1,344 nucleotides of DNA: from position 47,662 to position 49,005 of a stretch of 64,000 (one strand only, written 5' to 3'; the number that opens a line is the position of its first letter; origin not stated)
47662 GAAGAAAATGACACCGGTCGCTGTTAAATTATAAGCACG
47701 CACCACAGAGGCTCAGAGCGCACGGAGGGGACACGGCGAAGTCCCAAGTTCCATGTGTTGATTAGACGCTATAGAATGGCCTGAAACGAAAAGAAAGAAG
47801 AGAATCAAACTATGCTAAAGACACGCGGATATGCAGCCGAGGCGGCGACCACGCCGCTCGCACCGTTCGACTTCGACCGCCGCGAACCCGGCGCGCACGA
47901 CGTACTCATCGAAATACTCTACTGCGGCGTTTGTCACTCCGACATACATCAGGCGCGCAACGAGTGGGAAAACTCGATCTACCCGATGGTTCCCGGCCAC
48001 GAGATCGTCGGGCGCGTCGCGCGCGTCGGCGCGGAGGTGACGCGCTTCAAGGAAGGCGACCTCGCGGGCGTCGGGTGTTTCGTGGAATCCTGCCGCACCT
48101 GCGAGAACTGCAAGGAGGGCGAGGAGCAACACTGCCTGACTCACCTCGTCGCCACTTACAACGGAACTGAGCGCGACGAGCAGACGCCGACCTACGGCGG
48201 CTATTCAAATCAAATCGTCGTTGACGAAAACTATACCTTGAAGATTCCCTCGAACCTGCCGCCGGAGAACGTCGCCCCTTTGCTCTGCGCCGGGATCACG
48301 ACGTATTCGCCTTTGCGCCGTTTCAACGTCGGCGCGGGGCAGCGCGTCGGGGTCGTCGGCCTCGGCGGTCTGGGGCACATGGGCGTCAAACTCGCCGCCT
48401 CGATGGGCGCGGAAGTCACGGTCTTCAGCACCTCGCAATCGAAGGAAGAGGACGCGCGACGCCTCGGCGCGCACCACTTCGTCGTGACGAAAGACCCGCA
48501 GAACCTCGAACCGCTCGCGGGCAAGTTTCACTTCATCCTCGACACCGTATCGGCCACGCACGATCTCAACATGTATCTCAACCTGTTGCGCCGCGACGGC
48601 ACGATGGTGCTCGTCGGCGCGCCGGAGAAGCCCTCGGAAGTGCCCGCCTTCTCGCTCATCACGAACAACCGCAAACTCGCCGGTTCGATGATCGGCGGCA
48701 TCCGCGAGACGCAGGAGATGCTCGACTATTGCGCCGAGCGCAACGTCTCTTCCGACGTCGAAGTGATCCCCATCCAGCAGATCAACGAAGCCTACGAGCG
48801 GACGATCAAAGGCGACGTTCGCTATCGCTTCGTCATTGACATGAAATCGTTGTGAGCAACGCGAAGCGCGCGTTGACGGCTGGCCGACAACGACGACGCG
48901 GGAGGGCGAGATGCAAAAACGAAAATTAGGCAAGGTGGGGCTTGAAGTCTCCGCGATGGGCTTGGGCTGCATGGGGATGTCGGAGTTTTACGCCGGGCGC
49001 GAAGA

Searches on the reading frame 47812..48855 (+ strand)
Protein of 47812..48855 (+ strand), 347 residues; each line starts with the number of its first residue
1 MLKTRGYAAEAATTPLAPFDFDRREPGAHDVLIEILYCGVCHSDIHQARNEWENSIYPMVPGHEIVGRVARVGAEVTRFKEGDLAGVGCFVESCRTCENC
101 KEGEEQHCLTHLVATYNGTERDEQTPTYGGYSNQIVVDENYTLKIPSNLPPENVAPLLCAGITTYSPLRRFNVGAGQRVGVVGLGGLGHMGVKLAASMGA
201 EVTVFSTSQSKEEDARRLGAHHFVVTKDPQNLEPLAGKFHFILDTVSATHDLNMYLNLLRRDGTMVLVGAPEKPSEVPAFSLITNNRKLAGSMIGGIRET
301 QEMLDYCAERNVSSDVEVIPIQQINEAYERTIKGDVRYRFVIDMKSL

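Call 23: search_protein_families(library=pfam, proteins=[window:47812-48855:+], max_evalue=0.001)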
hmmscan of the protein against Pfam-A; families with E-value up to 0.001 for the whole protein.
window:47812-48855:+ (347 aa): 5 families
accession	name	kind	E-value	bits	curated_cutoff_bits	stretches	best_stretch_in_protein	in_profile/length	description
PF08240.17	ADH_N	-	5.9e-27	94.4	23.5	1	27-146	1-103/104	Alcohol dehydrogenase GroES-like domain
PF00107.32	ADH_zinc_N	-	2.3e-26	92.7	31.8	1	186-308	1-128/129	Zinc-binding dehydrogenase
PF13602.12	ADH_zinc_N_2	-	6.6e-06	27.5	27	1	218-334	1-126/134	Zinc-binding dehydrogenase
PF02826.25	2-Hacid_dh_C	-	6e-05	22.9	25.1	1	175-220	35-80/178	D-isomer specific 2-hydroxyacid dehydrogenase, NAD binding domain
PF01262.27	AlaDh_PNT_C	-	0.00086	19.2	23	0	178-239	30-93/214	Alanine dehydrogenase/PNT, C-terminal domain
